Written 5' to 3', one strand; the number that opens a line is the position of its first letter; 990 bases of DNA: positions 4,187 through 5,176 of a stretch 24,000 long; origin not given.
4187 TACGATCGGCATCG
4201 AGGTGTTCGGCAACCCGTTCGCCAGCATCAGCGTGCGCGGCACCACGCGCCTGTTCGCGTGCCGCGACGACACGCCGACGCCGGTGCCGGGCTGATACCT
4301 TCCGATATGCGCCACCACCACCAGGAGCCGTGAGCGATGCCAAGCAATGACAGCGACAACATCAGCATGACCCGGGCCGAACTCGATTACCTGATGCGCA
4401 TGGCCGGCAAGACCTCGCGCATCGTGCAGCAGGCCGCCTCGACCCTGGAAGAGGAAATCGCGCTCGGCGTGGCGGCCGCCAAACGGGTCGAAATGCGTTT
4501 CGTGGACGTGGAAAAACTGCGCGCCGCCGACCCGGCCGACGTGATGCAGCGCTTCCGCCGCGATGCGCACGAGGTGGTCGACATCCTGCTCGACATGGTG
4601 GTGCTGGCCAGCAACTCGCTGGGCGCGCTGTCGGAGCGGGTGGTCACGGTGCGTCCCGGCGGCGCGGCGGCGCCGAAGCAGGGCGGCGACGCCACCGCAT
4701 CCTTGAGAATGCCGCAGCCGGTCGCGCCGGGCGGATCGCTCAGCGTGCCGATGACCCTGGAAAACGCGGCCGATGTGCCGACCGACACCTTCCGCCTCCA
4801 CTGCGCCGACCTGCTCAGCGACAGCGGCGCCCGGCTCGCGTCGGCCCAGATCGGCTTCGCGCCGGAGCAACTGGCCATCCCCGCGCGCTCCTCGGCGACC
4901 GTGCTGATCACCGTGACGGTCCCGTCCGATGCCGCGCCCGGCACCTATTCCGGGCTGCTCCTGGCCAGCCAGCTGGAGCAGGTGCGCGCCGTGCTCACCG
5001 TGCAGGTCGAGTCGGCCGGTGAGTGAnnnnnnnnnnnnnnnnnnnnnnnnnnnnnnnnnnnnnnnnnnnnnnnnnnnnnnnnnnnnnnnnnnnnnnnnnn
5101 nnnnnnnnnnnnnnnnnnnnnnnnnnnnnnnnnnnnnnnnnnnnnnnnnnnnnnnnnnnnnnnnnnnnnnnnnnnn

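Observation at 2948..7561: Compact isoprenoid operon: ispH, two unknown proteins and an archaeal-style polyprenyl synthase, converging on a GGR-family reductase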

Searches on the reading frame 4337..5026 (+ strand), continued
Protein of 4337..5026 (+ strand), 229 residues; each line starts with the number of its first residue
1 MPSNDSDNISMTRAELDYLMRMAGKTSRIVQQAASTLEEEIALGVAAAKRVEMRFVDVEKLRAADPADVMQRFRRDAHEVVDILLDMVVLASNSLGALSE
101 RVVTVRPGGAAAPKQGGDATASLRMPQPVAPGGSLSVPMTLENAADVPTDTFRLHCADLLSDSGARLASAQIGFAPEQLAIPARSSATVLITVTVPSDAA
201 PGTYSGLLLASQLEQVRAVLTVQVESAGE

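Call 39: search_protein_families(library=pfam, proteins=[L054:4474-5214:+, L054:5328-5615:+, L054:5717-5947:+, L054:6007-9657:+, L054:13244-13567:-, L053:11793-12248:-, L049:9956-10456:+], max_evalue=0.01)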
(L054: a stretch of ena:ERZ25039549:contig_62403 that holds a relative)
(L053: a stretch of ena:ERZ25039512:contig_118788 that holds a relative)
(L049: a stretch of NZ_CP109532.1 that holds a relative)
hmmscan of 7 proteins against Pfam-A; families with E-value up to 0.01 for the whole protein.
L054:4474-5214:+ (246 aa): 0 families

L054:5328-5615:+ (95 aa): 0 families

L054:5717-5947:+ (76 aa): 0 families

L054:6007-9657:+ (1216 aa): 3 families
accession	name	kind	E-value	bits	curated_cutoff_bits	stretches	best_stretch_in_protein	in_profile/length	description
PF18911.6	PKD_4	-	2.2e-34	117.8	27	3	593-653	6-70/85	PKD domain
PF00801.26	PKD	-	5e-16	58.9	23.5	2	598-650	8-64/80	PKD domain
PF01594.21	AI-2E_transport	-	0.00045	19.9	34.3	1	477-523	275-320/327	AI-2E family transporter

L054:13244-13567:- (107 aa): 0 families

L053:11793-12248:- (151 aa): 1 family
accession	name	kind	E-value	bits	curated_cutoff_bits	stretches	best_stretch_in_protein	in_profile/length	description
PF14470.12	bPH_3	-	0.00045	21.1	23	1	44-126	18-92/95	Bacterial PH domain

L049:9956-10456:+ (166 aa): 0 families

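Call 47: search_protein_families(library=pfam, alignment_id=A1, max_evalue=1)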
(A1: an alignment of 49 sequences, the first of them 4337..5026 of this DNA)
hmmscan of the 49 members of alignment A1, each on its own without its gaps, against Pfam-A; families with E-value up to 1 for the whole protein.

A. member 1, window:4337-5026:+ (229 aa): 6 families
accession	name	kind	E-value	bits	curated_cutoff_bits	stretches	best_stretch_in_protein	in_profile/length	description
PF22680.2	Glyco_hydro_123_N_2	-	0.0011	19.3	27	1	170-208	101-138/142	Glycoside hydrolase 123 N-terminal domain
PF06280.18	fn3_5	-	0.0022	19.1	27.6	1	165-202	50-89/112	Fn3-like domain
PF23619.1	Ig_VWA7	-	0.012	16.3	27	1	126-210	9-83/104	VWA7 Ig-like domain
PF10633.15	NPCBM_assoc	-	0.041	14.5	24.4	1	180-204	45-69/78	NPCBM-associated, NEW3 domain of alpha-galactosidase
PF03168.19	LEA_2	-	0.094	13.6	25.4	1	175-224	33-80/98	Late embryogenesis abundant protein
PF06030.18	WxLIP_PGBD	-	0.31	11.5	27.3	1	174-206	82-115/121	WxL Interacting Protein, peptidoglycan binding domain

B. families by the number of members that match (of 49 scanned): 48 families (the first 25 are shown)
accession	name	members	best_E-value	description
PF22680.2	Glyco_hydro_123_N_2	41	3.7e-05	Glycoside hydrolase 123 N-terminal domain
PF06280.18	fn3_5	38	8.4e-05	Fn3-like domain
PF10633.15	NPCBM_assoc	36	9.2e-06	NPCBM-associated, NEW3 domain of alpha-galactosidase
PF23619.1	Ig_VWA7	25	0.00085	VWA7 Ig-like domain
PF06030.18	WxLIP_PGBD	22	0.00019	WxL Interacting Protein, peptidoglycan binding domain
PF14016.12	DUF4232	10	0.0009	Domain of unknown function (DUF4232)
PF17201.10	Cache_3-Cache_2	9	0.0003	Cache 3/Cache 2 fusion domain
PF16116.10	DUF4832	7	0.0065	Domain of unknown function (DUF4832)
PF19271.4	Nis1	6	0.013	Nis1 family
PF03168.19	LEA_2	4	0.0052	Late embryogenesis abundant protein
PF00927.28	Transglut_C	4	0.033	Transglutaminase family, C-terminal ig like domain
PF22067.2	Cep192_D3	3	0.00063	Cep192 domain 3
PF04336.18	ACP_PD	3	0.0055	Acyl carrier protein phosphodiesterase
PF22544.2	HYDIN_VesB_CFA65-like_Ig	3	0.0078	HYDIN/CFA65/VesB-like, Ig-like domain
PF06497.16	Baculo_Ac102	3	0.016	Baculovirus Ac102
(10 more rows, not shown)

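Call 63: search_dna_similar(query=window:4337-5026:+, collection=plasmids, mode=protein, max_evalue=0.001)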
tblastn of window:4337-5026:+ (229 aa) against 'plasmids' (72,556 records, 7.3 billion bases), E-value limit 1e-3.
Records with a match: 1; places in all: 1; records where one place covers at least 80% of the query: 0.
Best place of each record, by identity: <60% 1.
By first word of the organism name: Mycobacterium 1.
By predicted mobility (MOB-suite, as given by PLSDB): mobilizable 1.
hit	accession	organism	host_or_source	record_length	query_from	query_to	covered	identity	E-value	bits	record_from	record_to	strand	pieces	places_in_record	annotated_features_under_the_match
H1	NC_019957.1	Mycobacterium sp. JS623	-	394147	133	224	40%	34.0%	5e-6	54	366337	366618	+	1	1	hypothetical protein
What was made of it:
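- Tried and rejected: tblastn of p229 against plasmids gave one irrelevant Ig-domain hit (call 63).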

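Call 70: find_encoding_contigs(protein=window:4337-5026:+, flank=10000, max_places=3)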
Protein window:4337-5026:+ (229 aa): no gene with exactly this product is on record in the collection.
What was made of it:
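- Tried and rejected: An exact-sequence look-up of the window's p229 found it is not on record, so the source genome could not be retrieved (call 70).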

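Call 72: search_protein_families(library=pfam, proteins=[L022:3128-4843:+, L022:5272-8169:+, L022:8081-8629:+, L022:11778-12053:+, L022:12059-12667:+, L022:12904-13281:+, L022:13271-13606:+, L022:14616-16037:+, L022:16497-17201:+, L022:17240-18670:-], max_evalue=0.001)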
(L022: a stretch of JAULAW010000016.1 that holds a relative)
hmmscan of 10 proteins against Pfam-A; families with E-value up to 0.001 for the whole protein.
L022:3128-4843:+ (571 aa): 2 families
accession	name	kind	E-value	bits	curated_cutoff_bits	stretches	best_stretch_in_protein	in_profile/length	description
PF04326.19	SLFN_AlbA_2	-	5.6e-11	43.4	25.3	1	33-157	1-117/118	Schlafen, AlbA_2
PF13749.12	HATPase_c_4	-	2.6e-10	40.6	26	1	330-409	4-83/89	Putative ATP-dependent DNA helicase recG C-terminal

L022:5272-8169:+ (965 aa): 7 families
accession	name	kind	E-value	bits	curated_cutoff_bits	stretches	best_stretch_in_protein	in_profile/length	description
PF00133.28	tRNA-synt_1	-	2.9e-137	458.3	22.7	1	27-679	1-413/414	tRNA synthetases class I (I, L, M and V)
PF08264.19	Anticodon_1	-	9.8e-28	97.3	25.1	1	724-878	1-147/148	Anticodon-binding domain of tRNA ligase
PF09334.17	tRNA-synt_1g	-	1.3e-21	77.3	20.1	2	58-198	8-136/391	tRNA synthetases class I (M)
PF06827.20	zf-FPG_IleRS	-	2.6e-09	37.2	21.3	1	927-954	3-30/30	Zinc finger found in FPG and IleRS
PF01406.26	tRNA-synt_1e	-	3.7e-08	33.5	27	1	595-687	208-299/301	tRNA synthetases class I (C) catalytic domain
PF01921.24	tRNA-synt_1f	-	6.4e-07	29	27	1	629-698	270-339/360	tRNA synthetases class I (K)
PF13603.12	tRNA-synt_1_2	-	1e-05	25.6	25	1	317-367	88-138/185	Leucyl-tRNA synthetase, editing domain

L022:8081-8629:+ (182 aa): 1 family
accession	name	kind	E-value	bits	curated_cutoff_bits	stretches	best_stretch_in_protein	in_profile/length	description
PF01252.23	Peptidase_A8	-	2.2e-46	158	25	1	36-175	2-141/142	Signal peptidase (SPase) II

L022:11778-12053:+ (91 aa): 0 families

L022:12059-12667:+ (202 aa): 2 families
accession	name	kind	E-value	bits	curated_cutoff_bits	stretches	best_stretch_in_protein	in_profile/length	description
PF00589.27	Phage_integrase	-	8.8e-13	48.8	27.1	1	4-171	20-166/172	Phage integrase family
PF14623.11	Vint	-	0.00042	20.6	27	0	18-57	49-86/166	Hint-domain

L022:12904-13281:+ (125 aa): 1 family
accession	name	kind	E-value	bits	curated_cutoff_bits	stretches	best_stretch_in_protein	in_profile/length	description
PF06296.18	RelE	-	6.6e-42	143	27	1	2-121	1-120/120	RelE toxin of RelE / RelB toxin-antitoxin system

L022:13271-13606:+ (111 aa): 0 families

L022:14616-16037:+ (473 aa): 3 families
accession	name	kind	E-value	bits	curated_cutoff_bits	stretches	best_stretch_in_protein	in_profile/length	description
PF00589.27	Phage_integrase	-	1.6e-10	41.5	27.1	1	270-438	18-165/172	Phage integrase family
PF13356.12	Arm-DNA-bind_3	-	2.6e-10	40.7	27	1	19-101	5-82/83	Arm DNA-binding domain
PF22022.2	Phage_int_M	-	3.2e-08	34.2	27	1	145-206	21-82/96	Phage integrase central domain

L022:16497-17201:+ (234 aa): 1 family
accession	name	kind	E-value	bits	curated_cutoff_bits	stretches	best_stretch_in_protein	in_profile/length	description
PF10624.15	TraS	-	0.00085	19.4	27.4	0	155-182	128-155/157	Plasmid conjugative transfer entry exclusion protein TraS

L022:17240-18670:- (476 aa): 2 families
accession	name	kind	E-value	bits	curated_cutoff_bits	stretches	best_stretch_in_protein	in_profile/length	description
PF13546.12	DDE_5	-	1.6e-10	41.5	27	1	26-258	7-244/272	DDE superfamily endonuclease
PF01609.27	DDE_Tnp_1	-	2.7e-08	34.3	23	1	173-340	58-169/200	Transposase DDE domain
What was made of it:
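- Integrases and a transposase flank the pair in L022 (call 72). In the Gallionellaceae locus L022 the pair sits beside the canonical housekeeping ileS-lspA-ispH (call 72). ispH copy number in this genome was not determined.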

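Call 73: search_protein_families(library=pfam, proteins=[L013:6131-6916:-, L013:6895-7539:+, L013:7526-8368:+, L013:13363-13812:+, L013:14094-14561:+, L013:14567-15256:+, L013:15289-16014:+, L025:1555-2235:+, L025:2350-2793:+, L025:9703-10167:+], max_evalue=0.001)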
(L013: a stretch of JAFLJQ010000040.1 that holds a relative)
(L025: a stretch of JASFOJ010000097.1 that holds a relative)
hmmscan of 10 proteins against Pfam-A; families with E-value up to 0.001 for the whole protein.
L013:6131-6916:- (261 aa): 0 families

L013:6895-7539:+ (214 aa): 0 families

L013:7526-8368:+ (280 aa): 1 family
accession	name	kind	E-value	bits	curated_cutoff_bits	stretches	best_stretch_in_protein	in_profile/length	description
PF10972.13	CsiV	-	1e-30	107.9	27.4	1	29-265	14-229/230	Peptidoglycan-binding protein, CsiV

L013:13363-13812:+ (149 aa): 0 families

L013:14094-14561:+ (155 aa): 0 families

L013:14567-15256:+ (229 aa): 0 families

L013:15289-16014:+ (241 aa): 0 families

L025:1555-2235:+ (226 aa): 1 family
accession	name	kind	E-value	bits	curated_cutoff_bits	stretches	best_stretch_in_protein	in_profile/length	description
PF09997.14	DUF2238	-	1.3e-46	158.4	26.4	1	63-200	2-139/140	Predicted membrane protein (DUF2238)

L025:2350-2793:+ (147 aa): 2 families
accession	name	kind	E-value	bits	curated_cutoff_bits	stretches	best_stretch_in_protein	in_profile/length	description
PF00903.31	Glyoxalase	-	5.5e-17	62.7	20.6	1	24-142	3-121/121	Glyoxalase/Bleomycin resistance protein/Dioxygenase superfamily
PF13669.12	Glyoxalase_4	-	4.7e-08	33.7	27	1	24-130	1-106/109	Glyoxalase/Bleomycin resistance protein/Dioxygenase superfamily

L025:9703-10167:+ (154 aa): 0 families

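Call 74: search_solved_structures(query=L054:6007-9657:+, max_evalue=0.1)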
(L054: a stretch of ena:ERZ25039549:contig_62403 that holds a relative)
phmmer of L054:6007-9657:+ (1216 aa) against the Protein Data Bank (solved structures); distinct sequences matched with E-value up to 0.1: 9.
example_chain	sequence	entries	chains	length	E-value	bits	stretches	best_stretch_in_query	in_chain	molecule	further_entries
4aqo_A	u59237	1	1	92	0.0003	21.7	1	588-665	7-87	COLLAGENASE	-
1l0q_A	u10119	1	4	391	0.00031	21.7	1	604-653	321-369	Surface layer protein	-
4jrw_A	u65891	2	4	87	0.00045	21.2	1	593-665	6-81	Collagenase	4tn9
2y72_A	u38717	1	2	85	0.00055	20.9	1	593-665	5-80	COLLAGENASE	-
2y3u_A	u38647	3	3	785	0.018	15.9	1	587-665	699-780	COLLAGENASE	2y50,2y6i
9lrk_A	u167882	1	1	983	0.022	15.6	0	588-693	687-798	Collagenase ColH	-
9lqj_A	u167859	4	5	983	0.022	15.6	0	588-693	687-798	Collagenase ColH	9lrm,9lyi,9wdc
4u7k_A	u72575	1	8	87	0.059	14.2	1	593-655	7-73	ColH protein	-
4u6t_A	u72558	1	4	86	0.061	14.1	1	594-655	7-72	ColH protein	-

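Call 75: search_solved_structures(query=A4, max_evalue=5)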
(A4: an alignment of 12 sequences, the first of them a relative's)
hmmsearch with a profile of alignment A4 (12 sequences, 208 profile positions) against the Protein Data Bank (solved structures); distinct sequences matched with E-value up to 5: 65 (the best 60 are shown).
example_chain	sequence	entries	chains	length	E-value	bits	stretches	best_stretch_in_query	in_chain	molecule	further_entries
4bwj_A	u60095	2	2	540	9.1e-12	48.8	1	67-172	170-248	DNA POLYMERASE I, THERMOSTABLE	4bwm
3po4_A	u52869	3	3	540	9.5e-12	48.7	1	67-172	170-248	DNA polymerase I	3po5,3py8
2ktq_A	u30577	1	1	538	9.6e-12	48.7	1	67-172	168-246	PROTEIN (LARGE FRAGMENT OF DNA POLYMERASE I)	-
1qss_A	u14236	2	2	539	9.6e-12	48.7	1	67-172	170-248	DNA POLYMERASE I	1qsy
5o7t_A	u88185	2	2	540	9.6e-12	48.7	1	67-172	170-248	DNA polymerase I, thermostable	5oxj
4xiu_A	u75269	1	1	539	9.6e-12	48.7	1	67-172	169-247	DNA polymerase I, thermostable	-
1qtm_A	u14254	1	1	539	9.6e-12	48.7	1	67-172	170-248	DNA POLYMERASE I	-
4ktq_A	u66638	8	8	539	9.6e-12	48.7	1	67-172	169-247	PROTEIN (LARGE FRAGMENT OF DNA POLYMERASE I) | DNA polymerase I, thermostable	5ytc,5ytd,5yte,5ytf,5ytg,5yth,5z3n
1jxe_A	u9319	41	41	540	9.6e-12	48.7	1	67-172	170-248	TAQ DNA POLYMERASE I | PROTEIN (LARGE FRAGMENT OF DNA POLYMERASE I) | DNA polymerase I, thermostable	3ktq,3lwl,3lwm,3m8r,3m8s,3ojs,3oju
6fbc_A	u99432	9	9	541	9.7e-12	48.7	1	67-172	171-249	DNA polymerase I, thermostable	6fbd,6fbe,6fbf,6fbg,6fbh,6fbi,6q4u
1ktq_A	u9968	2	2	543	9.8e-12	48.7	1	67-172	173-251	DNA POLYMERASE I | PROTEIN (DNA POLYMERASE I)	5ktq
4n56_A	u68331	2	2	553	1e-11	48.6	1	67-172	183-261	DNA polymerase I, thermostable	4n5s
8xk9_A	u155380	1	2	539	1.4e-11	48.2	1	67-172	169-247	DNA polymerase I, thermostable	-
8xk7_A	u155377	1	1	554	1.4e-11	48.1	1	67-172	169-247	DNA polymerase I, thermostable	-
8xjr_A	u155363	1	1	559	1.5e-11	48.1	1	67-172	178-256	DNA polymerase I, thermostable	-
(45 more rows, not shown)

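Call 76: search_protein_families(library=padloc, proteins=[window:4337-5026:+, L002:5368-5991:+, L054:6007-9657:+, L054:4474-5214:+], max_evalue=0.01)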
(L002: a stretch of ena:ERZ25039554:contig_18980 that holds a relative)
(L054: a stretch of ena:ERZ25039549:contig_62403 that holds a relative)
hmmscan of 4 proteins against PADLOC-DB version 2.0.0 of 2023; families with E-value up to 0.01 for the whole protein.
window:4337-5026:+ (229 aa): 0 families

L002:5368-5991:+ (207 aa): 0 families

L054:6007-9657:+ (1216 aa): 0 families

L054:4474-5214:+ (246 aa): 0 families

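Call 77: search_protein_families(library=phrogs, proteins=[window:4337-5026:+, L002:5368-5991:+, L054:6007-9657:+, L054:4474-5214:+], max_evalue=0.01)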
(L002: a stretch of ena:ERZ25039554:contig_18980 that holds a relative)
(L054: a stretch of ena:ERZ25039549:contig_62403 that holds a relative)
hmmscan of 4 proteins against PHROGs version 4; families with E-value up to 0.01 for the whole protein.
window:4337-5026:+ (229 aa): 0 families

L002:5368-5991:+ (207 aa): 0 families

L054:6007-9657:+ (1216 aa): 1 family
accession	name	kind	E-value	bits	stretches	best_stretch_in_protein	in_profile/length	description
phrog_1149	-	head and packaging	0.0054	15.5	1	602-710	853-957/1150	Hoc-like head decoration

L054:4474-5214:+ (246 aa): 0 families

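Call 88: find_related_loci(query=A1, collection=viral_contigs, flank=8000)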
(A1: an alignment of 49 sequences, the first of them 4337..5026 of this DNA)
Query A1 (229 aa) in viral_contigs; peptide patterns used: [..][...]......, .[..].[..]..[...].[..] (x = any residue, [..] = any of these).
76 stretches matched a pattern, but none encodes a relative of the query by tblastn (E <= 1e-3).
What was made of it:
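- Tried and rejected: A scan of viral contigs gave none (call 88).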

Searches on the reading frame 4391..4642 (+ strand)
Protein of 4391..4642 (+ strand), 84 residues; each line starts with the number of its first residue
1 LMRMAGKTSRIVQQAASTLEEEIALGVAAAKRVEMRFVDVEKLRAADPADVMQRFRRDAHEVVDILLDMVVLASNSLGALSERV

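Call 46: search_protein_representatives(protein=window:4391-4642:+)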
Query: 84 residues. Proteins with E-value up to 0.001 (for the whole library): 238; up to 1e-10: 124; up to 1e-30: 0. The best 150 are listed.
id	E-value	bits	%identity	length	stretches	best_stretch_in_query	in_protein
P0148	3.9e-26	106.3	70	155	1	3-84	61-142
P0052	1.7e-24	101.1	62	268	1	2-83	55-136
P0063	5.1e-23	96.4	67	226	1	5-83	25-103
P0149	8.6e-23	95.7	65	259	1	4-84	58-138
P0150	2.2e-22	94.4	61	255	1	3-84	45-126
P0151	2.4e-22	94.3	62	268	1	4-84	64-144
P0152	4.5e-22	93.4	66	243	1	7-83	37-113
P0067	9.9e-22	92.4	63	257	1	2-83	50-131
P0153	1.3e-21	92.0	64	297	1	5-82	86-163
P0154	7.2e-21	89.6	60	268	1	6-83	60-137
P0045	1.9e-20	88.3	61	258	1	5-84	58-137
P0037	2.5e-20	87.9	60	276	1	4-83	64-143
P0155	2.9e-20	87.7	58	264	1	4-84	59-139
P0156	4.4e-20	87.2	60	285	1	7-83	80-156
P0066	1.4e-19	85.6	53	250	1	2-84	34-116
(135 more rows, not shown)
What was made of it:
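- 4337..5026 (+): p229: IDS partner protein. Helical hairpin (residues about 13-98, nt 4373-4630) plus Ig-like beta-sandwich (residues about 121-224, nt 4697-5008). Rare family: 238 representatives among 1.84 billion (call 46).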
